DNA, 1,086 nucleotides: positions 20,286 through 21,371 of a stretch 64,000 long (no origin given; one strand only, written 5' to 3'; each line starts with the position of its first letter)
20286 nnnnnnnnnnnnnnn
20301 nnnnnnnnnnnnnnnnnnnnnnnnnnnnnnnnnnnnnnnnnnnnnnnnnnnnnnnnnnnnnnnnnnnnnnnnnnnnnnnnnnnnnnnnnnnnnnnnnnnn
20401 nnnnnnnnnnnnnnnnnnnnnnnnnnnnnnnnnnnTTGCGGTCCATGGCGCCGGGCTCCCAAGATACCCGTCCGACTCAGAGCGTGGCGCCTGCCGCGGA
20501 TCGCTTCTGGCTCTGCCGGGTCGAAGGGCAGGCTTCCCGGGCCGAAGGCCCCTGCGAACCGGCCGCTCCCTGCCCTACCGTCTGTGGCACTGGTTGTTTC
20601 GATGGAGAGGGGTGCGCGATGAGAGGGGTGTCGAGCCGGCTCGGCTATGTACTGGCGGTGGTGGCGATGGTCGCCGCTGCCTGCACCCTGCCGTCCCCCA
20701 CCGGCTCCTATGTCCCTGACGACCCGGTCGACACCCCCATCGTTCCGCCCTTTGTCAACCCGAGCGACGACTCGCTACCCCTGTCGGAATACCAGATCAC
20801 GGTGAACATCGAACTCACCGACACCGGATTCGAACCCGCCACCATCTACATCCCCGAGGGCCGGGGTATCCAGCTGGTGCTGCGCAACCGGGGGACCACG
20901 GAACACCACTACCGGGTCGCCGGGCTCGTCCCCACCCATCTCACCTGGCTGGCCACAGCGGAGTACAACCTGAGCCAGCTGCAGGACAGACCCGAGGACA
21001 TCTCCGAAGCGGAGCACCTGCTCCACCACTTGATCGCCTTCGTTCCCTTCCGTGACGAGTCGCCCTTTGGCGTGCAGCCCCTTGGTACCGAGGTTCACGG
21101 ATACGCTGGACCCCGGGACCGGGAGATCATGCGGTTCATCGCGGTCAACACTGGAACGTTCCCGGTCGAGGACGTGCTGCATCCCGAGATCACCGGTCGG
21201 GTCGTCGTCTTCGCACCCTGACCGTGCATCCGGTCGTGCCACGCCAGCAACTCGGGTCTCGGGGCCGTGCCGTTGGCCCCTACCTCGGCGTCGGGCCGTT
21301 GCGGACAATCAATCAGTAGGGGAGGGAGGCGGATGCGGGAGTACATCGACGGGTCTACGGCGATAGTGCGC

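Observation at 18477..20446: Translationally coupled operon: a (Pro)22 membrane-anchored PLA2-like protein plus a membrane-anchored exoprotein with an internal CMAERG repeat, next to a TMEM175-type channel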

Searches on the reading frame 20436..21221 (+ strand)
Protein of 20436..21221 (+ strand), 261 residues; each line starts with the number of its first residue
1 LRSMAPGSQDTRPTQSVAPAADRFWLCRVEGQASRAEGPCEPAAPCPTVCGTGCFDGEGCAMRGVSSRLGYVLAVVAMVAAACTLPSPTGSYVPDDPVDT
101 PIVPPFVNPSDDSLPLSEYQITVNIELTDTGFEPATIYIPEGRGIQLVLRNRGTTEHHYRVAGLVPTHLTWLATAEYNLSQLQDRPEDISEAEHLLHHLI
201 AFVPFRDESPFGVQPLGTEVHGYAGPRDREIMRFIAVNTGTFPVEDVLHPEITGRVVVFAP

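Call 3: search_protein_families(library=pfam, proteins=[window:20436-21221:+], max_evalue=1)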
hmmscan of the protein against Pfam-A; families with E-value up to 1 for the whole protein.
window:20436-21221:+ (261 aa): 2 families
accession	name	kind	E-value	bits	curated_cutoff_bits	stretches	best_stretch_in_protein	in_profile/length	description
PF13473.12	Cupredoxin_1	-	4.4e-07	30.3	27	1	119-161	19-61/104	Cupredoxin-like domain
PF17291.7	M60-like_N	-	0.013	15.9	23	1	118-152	5-39/106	N-terminal domain of M60-like peptidases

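Call 4: search_protein_families(library=ncbifam, proteins=[window:20436-21221:+], max_evalue=1)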
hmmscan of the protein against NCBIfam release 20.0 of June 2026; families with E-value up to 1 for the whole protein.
window:20436-21221:+ (261 aa): 2 families
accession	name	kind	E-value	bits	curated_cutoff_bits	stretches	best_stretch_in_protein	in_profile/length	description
NF051440.1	CuResCopIPSEAE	equivalog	0.0011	18.8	280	1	121-161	41-81/180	copper-resistant cuproprotein CopI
NF047320.1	morpho_MmpB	equivalog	0.59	10.2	34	1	67-83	22-38/39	morphogenic membrane protein MmpB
